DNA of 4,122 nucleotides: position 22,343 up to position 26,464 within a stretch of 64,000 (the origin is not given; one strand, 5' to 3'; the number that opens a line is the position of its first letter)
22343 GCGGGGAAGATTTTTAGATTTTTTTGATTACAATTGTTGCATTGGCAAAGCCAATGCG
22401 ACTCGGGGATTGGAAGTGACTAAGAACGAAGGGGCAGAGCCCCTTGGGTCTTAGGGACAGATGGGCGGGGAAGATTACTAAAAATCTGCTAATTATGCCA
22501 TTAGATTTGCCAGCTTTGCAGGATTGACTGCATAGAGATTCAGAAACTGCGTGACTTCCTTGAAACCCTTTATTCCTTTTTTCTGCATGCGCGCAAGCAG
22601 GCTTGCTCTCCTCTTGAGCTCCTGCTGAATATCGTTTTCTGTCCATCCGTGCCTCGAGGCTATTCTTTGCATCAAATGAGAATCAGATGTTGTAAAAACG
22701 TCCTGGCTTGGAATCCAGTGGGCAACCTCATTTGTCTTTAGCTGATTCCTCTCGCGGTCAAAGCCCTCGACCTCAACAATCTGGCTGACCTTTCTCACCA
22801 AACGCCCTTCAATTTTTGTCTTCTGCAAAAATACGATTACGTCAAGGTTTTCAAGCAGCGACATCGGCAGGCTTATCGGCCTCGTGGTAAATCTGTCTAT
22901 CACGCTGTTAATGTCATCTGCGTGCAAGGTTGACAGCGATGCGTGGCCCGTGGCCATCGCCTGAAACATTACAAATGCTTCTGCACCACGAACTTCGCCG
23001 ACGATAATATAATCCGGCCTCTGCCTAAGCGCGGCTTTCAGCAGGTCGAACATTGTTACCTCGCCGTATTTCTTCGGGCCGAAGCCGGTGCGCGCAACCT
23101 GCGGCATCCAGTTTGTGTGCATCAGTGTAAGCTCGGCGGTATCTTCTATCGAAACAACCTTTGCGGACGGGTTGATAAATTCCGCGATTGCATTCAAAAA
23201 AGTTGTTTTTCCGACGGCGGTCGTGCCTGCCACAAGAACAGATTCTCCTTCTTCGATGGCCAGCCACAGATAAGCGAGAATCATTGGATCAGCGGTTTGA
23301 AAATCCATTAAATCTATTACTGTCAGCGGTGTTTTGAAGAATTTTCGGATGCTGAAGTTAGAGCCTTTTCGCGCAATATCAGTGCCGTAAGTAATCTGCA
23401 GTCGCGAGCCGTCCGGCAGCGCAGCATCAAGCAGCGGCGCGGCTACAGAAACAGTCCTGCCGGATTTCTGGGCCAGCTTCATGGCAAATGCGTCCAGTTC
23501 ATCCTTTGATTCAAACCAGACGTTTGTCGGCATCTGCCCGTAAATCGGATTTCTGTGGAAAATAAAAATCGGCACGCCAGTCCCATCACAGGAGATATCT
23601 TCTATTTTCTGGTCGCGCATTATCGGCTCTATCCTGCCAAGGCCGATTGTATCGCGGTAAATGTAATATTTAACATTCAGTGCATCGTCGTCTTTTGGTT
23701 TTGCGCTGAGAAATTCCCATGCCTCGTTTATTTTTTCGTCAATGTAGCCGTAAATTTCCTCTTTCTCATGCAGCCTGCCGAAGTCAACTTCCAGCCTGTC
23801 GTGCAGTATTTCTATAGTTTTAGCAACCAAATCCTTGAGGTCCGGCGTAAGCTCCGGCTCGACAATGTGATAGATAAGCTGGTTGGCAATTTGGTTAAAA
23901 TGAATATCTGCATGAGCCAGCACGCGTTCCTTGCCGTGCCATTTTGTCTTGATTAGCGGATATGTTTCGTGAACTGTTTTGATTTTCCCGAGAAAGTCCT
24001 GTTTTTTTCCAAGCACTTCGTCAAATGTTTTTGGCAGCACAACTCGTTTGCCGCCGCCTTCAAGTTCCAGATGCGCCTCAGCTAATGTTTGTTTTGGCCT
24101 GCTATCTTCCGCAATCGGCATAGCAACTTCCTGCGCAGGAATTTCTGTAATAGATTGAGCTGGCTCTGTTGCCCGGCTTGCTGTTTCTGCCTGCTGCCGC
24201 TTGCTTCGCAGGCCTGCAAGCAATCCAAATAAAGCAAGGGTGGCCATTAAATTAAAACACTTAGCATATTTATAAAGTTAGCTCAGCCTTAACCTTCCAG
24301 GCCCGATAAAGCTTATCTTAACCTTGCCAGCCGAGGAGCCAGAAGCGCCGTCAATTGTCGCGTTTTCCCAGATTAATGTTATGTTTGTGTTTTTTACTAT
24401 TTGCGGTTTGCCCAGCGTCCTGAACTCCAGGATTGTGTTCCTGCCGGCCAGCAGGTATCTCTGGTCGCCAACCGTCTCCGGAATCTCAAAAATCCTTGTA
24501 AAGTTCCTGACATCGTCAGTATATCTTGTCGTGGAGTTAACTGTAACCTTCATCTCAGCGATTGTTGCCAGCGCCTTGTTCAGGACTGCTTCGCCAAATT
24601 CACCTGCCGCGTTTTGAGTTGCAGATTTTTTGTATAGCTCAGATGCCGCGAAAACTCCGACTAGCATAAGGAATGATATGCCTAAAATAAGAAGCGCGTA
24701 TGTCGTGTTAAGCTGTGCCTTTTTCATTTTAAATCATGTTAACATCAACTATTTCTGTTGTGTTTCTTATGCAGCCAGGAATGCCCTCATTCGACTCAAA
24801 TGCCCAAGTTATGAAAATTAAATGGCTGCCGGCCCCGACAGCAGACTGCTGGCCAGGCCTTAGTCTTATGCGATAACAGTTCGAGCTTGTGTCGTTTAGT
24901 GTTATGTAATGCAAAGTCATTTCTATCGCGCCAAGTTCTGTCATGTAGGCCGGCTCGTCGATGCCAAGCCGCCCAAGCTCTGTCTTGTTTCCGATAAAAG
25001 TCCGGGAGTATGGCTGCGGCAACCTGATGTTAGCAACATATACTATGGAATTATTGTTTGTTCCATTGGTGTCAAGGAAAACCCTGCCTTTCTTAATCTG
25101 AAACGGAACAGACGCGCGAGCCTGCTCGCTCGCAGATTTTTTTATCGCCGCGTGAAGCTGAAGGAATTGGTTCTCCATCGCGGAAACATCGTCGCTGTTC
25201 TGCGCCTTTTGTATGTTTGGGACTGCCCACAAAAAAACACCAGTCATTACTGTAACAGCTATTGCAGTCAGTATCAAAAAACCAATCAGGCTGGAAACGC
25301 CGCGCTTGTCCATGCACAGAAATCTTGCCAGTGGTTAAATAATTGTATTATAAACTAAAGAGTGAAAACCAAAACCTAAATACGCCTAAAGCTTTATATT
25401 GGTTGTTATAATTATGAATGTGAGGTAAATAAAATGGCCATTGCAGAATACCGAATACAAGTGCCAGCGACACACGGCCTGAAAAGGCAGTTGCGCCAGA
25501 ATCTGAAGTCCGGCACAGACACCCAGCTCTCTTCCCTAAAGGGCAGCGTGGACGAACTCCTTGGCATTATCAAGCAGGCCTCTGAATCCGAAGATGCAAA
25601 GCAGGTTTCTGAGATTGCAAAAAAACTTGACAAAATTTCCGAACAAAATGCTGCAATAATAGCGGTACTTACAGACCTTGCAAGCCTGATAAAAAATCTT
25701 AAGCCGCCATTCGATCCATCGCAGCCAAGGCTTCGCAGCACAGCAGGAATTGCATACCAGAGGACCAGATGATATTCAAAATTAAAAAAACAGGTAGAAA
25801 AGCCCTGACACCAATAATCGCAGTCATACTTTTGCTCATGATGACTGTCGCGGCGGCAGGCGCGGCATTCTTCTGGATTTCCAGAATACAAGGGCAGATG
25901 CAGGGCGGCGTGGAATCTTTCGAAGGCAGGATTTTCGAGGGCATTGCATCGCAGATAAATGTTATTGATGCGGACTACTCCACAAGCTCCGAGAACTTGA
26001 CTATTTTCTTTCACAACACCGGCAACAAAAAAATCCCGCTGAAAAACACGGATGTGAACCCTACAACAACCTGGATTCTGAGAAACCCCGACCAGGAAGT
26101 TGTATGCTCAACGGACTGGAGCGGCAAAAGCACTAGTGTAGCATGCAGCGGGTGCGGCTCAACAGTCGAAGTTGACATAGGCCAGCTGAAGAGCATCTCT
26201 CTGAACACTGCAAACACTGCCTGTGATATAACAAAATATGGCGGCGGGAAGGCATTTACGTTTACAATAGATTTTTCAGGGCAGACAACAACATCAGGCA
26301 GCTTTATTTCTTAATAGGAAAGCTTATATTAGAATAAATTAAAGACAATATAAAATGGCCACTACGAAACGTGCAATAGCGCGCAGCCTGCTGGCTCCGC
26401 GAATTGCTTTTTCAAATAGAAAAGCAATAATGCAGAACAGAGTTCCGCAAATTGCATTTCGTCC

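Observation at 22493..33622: Unusually pilin-rich archaeal type IV pilus locus with four tandem DUF1628-type paralogs of stepwise increasing size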

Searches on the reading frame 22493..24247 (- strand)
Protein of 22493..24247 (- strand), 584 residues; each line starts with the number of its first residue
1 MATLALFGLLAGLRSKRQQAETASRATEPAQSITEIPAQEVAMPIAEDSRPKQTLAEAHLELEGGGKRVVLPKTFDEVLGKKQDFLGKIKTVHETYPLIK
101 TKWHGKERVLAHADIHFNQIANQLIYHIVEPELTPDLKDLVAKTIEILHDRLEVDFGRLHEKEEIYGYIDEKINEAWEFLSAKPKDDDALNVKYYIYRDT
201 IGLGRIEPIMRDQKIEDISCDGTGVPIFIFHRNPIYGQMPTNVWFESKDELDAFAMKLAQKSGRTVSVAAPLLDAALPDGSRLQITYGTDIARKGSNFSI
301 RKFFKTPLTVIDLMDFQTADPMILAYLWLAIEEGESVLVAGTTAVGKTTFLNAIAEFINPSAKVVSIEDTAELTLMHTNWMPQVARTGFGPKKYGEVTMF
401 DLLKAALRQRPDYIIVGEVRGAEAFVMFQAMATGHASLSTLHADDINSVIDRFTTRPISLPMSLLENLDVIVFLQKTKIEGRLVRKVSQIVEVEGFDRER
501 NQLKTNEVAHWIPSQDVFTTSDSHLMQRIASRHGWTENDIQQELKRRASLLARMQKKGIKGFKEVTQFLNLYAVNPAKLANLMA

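Call 3: search_protein_families(library=pfam, max_evalue=0.1, proteins=[window:22493-24247:-])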
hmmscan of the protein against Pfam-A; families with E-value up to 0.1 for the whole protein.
window:22493-24247:- (584 aa): 8 families
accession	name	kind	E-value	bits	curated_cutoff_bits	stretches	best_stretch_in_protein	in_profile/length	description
PF00437.27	T2SSE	-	2.9e-35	122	24.9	1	245-471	40-272/370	Type II/IV secretion system protein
PF23989.1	PilB3_C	-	2.2e-06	28.2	27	1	516-573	3-60/83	PilB3-like, C-terminal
PF00005.33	ABC_tran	-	0.0022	19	25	1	329-369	6-46/137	ABC transporter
PF13191.12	AAA_16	-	0.0059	17.6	32.6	1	333-365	23-56/167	AAA ATPase domain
PF13238.12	AAA_18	-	0.0079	17.1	29.4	1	337-416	1-77/128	AAA domain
PF13555.12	AAA_29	-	0.011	15.9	27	1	332-363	20-51/61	P-loop containing region of AAA domain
PF01926.29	MMR_HSR1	-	0.063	13.8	21.9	0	337-373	2-32/113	50S ribosome-binding GTPase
PF00270.35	DEAD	-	0.092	12.9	26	0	329-381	9-65/167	DEAD/DEAH box helicase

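Call 8: search_solved_structures(query=window:22493-24247:-, max_evalue=0.001)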
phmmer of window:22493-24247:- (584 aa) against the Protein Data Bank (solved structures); distinct sequences matched with E-value up to 0.001: 35.
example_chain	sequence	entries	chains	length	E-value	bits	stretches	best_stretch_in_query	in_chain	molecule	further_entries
2oap_1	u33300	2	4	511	2.8e-112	379.4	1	121-577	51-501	Type II secretion system protein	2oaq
4ii7_A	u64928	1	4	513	1.6e-83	284.4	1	191-565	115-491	FlaI ATPase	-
4ihq_A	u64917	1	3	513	1.1e-82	281.7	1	191-565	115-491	FlaI ATPase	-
8rkd_E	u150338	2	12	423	2e-41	145.5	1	196-495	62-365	Pilus assembly ATPase CpaF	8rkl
8rjf_A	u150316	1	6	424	2e-41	145.5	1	196-495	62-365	Pilus assembly ATPase CpaF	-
9e24_A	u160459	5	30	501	3.2e-41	144.8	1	196-495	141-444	CpaF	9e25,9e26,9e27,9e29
6bge_A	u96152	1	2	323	4e-20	75.2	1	258-452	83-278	VirB11-like protein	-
1g6o_A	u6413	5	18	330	4.2e-20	75.1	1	258-452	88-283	CAG-ALPHA | virB11 homolog | Cag-alfa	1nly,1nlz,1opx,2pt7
2gza_A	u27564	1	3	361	2.9e-13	52.5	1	312-453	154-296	Type IV secretion system protein VirB11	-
10my_A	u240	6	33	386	7e-12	48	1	270-453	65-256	PilT/PilU family type 4a pilus ATPase | Twitching motility protein PilT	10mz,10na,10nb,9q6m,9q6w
2eyu_A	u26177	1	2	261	3.3e-11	45.8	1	336-487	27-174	twitching motility protein PilT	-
5fl3_A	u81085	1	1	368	4e-11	45.5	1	329-456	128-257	PILI RETRACTION PROTEIN PILT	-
9n32_A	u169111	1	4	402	4.1e-11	45.4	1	328-454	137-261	PilU protein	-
2gsz_A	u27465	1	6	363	6.6e-11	44.8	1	336-487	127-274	twitching motility protein PilT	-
2ewv_A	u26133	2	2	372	6.9e-11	44.7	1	336-487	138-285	twitching motility protein PilT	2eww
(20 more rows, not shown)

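Call 9: find_encoding_contigs(protein=window:22493-24247:-, flank=10000, max_places=6)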
Protein window:22493-24247:- (584 aa): no gene with exactly this product is on record in the collection.

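Call 20: search_protein_families(library=ncbifam, max_evalue=1, proteins=[window:22493-24247:-])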
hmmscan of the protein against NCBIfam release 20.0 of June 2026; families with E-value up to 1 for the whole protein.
window:22493-24247:- (584 aa): 69 families (the best 25 are shown)
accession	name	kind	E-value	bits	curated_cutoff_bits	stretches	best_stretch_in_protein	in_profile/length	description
NF058587.1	archaellum_moto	equivalog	7.8e-130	434.1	550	1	115-569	67-514/527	archaellum flagellar ATPase motor FlaI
NF053672.1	bindosome_BasE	exception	1.1e-59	202.5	1000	1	193-572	129-507/512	bindosome assembly system ATPase subunit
TIGR03819.1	heli_sec_ATPase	hypoth_equivalog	3.8e-46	157.9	373.15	1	186-454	35-298/340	TadA family conjugal transfer-associated ATPase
TIGR02788.1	VirB11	equivalog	2.6e-38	131.8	249.95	2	323-454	133-263/308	P-type DNA transfer ATPase VirB11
NF010475.0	PRK13900.1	equivalog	1e-33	116.8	389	2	323-452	149-278/333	type IV secretion system ATPase VirB11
TIGR02782.1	TrbB_P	equivalog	4.6e-31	108.2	304.55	1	256-499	59-299/303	P-type conjugative transfer ATPase TrbB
NF010469.0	PRK13894.1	subfamily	3.1e-29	102.3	508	1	258-502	74-316/320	conjugal transfer ATPase TrbB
NF010407.0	PRK13833.1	subfamily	1.4e-21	77.2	499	1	297-503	107-310/323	conjugal transfer protein TrbB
NF010425.0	PRK13851.1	equivalog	1.4e-18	66.9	461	2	325-445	153-272/344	type IV secretion system protein VirB11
NF041000.1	ATPase_ComGA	equivalog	3.6e-18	65.5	300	1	337-456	131-245/267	competence type IV pilus ATPase ComGA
TIGR01420.1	pilT_fam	subfamily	1e-17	64.4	319.1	1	336-454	124-240/343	PilT/PilU family type 4a pilus ATPase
TIGR02533.1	type_II_gspE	equivalog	1.3e-14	53.7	630.25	1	337-454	246-357/486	type II secretion system ATPase GspE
NF053534.1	T4PilAsmATPsTfpB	equivalog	1.3e-14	53.6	850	1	336-455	338-451/584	type IV pilus assembly ATPase TfpB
TIGR02538.1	type_IV_pilB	equivalog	2.3e-14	52.9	675.65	1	337-455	319-431/564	type IV-A pilus assembly ATPase PilB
NF007755.0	PRK10436.1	equivalog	2.4e-14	52.9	617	1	337-455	222-334/465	type II secretion system protein GspE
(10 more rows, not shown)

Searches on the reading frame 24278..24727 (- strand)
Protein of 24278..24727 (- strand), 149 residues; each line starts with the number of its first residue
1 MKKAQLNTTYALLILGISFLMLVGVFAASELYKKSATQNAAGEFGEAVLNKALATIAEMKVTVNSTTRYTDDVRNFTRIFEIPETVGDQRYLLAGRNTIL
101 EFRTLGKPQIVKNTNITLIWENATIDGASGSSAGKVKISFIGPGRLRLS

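Call 3: search_protein_families(library=pfam, max_evalue=0.1, proteins=[window:24278-24727:-])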
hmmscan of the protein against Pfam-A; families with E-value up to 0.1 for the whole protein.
window:24278-24727:- (149 aa): 2 families
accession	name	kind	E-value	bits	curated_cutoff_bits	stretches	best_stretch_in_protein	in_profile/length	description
PF23928.1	DUF7266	-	0.00062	19.9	27.6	1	12-133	13-127/145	Family of unknown function (DUF7266)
PF06103.16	DUF948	-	0.012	16.3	37.2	1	11-74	2-64/89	Bacterial protein of unknown function (DUF948)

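Call 20: search_protein_families(library=ncbifam, max_evalue=1, proteins=[window:24278-24727:-])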
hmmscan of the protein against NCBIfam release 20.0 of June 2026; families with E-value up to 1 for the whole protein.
window:24278-24727:- (149 aa): 1 family
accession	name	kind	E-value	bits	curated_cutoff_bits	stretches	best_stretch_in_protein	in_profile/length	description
NF003209.0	PRK04171.2-4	equivalog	0.014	15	360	1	54-125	84-152/222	ribosome biogenesis protein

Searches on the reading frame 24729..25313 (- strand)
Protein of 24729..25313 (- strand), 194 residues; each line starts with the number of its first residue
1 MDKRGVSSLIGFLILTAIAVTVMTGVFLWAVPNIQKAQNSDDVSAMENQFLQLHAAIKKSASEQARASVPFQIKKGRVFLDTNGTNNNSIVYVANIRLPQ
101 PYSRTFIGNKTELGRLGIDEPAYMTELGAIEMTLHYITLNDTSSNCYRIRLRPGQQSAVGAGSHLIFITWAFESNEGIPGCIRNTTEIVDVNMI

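Call 3: search_protein_families(library=pfam, max_evalue=0.1, proteins=[window:24729-25313:-])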
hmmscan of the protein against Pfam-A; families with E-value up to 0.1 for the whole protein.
window:24729-25313:- (194 aa): 1 family
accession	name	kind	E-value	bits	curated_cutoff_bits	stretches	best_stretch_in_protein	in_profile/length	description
PF23960.2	DUF7289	-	0.00047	20.2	27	1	4-89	1-87/238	Family of unknown function (DUF7289)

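Call 20: search_protein_families(library=ncbifam, max_evalue=1, proteins=[window:24729-25313:-])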
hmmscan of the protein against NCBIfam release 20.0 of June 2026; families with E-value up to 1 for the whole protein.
window:24729-25313:- (194 aa): 3 families
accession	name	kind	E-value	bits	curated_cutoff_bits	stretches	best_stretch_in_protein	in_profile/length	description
TIGR02537.2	arch_flag_Nterm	domain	0.037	13.6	20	1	2-20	1-19/33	archaellin/type IV pilin N-terminal domain-containing protein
NF053721.1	PA3694_fam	subfamily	0.16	12.5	60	1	13-65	6-58/94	PA3694 family proteiin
NF046073.1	UpsA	equivalog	0.78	9.9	130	0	3-30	1-26/136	pilin subunit UpsA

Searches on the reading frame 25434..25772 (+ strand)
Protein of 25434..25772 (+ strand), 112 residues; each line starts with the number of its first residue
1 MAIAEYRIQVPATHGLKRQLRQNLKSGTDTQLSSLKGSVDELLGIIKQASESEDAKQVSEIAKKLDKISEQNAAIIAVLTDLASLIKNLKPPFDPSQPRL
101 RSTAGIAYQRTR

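Call 3: search_protein_families(library=pfam, max_evalue=0.1, proteins=[window:25434-25772:+])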
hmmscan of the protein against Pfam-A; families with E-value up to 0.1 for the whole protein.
window:25434-25772:+ (112 aa): 5 families
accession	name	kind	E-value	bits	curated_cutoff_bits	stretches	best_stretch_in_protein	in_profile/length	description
PF23345.1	NUP160_helical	-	0.0072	16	27.5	1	16-86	18-88/231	Nucleoporin NUP160, helical domain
PF15003.11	HAUS2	-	0.021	15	27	1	47-93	65-111/191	HAUS augmin-like complex subunit 2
PF05531.17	NPV_P10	-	0.023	15.6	29.8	1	28-87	16-66/75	Nucleopolyhedrovirus P10 protein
PF22794.1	jr-ZPR1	-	0.056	13.8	27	1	46-92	54-102/125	ZPR1 jelly-roll domain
PF05696.16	DUF826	-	0.076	13.6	25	0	15-45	25-52/75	Protein of unknown function (DUF826)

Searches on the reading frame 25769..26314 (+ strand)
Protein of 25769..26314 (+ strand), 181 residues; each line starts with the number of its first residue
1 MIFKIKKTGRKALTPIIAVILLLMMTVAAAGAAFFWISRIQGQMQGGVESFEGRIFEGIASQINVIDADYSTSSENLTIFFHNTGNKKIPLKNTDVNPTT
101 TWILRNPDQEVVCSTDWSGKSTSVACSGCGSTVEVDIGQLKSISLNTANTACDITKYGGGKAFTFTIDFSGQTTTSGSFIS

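Call 3: search_protein_families(library=pfam, max_evalue=0.1, proteins=[window:25769-26314:+])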
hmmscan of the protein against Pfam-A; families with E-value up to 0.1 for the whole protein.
window:25769-26314:+ (181 aa): 1 family
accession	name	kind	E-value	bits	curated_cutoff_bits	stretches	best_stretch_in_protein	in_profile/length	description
PF01917.21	Arch_flagellin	-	0.0012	19.6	29.5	1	16-134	5-104/162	Archaebacterial flagellin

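Call 20: search_protein_families(library=ncbifam, max_evalue=1, proteins=[window:25769-26314:+])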
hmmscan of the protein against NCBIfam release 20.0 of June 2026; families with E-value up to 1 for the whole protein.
window:25769-26314:+ (181 aa): 6 families
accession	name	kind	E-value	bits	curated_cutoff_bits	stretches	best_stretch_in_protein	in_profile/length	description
TIGR02537.2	arch_flag_Nterm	domain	4.2e-09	35.7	20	1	10-38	2-30/33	archaellin/type IV pilin N-terminal domain-containing protein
NF052590.1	ArlF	equivalog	4.8e-05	23.5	110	1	19-96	9-86/137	archaellum stator protein ArlF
NF046074.1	UpsB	equivalog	0.00038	20.6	70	1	11-94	1-80/126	pilin subunit UpsB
NF052591.1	ArlG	equivalog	0.001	19.1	110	1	19-96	9-90/148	archaellum stator protein ArlG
NF046073.1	UpsA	equivalog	0.015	15.5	130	1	10-103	1-84/136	pilin subunit UpsA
NF003433.0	PRK04949.1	equivalog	0.13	11.8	140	1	13-44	218-249/254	sulfate transporter CysZ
